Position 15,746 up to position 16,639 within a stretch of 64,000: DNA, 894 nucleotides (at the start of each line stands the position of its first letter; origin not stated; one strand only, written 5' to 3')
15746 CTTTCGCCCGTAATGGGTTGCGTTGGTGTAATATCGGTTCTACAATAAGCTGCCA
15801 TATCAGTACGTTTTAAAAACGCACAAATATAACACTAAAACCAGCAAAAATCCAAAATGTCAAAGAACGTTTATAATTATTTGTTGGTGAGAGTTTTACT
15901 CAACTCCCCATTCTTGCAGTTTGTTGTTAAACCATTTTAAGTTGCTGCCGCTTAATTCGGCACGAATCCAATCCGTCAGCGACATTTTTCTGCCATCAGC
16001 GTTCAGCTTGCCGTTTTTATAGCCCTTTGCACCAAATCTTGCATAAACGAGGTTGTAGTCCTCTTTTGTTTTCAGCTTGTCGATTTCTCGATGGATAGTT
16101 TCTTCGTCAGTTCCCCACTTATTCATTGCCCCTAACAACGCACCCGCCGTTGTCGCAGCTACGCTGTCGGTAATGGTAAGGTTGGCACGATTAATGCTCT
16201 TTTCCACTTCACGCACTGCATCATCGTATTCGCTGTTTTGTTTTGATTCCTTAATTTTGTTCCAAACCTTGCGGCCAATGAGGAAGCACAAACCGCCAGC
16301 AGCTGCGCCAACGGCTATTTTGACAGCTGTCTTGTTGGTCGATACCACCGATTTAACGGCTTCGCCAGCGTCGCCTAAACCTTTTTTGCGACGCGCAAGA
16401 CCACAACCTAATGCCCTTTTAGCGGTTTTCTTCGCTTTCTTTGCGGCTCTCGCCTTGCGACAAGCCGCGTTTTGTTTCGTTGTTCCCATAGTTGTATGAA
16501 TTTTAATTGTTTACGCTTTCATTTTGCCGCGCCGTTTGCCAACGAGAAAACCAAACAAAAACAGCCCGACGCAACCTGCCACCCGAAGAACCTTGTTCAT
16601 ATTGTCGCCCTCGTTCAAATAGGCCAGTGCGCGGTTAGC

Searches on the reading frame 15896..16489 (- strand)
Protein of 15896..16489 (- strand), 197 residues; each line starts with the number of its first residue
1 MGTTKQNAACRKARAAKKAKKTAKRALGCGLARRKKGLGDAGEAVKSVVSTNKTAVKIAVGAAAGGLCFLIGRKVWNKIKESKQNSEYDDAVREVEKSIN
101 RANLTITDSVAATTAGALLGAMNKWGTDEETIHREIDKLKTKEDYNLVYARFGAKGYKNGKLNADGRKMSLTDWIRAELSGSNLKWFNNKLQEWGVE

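Call 8: search_protein_families(library=phrogs, proteins=[window:15896-16489:-], max_evalue=0.01)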
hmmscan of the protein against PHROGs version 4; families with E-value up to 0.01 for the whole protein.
window:15896-16489:- (197 aa): 0 families

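Call 46: find_related_loci(query=window:15896-16489:-, collection=viral_contigs, flank=5000)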
Query window:15896-16489:- (197 aa) in viral_contigs; peptide patterns used: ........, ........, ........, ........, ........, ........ (x = any residue, [..] = any of these).
15 stretches matched a pattern, but none encodes a relative of the query by tblastn (E <= 1e-3).
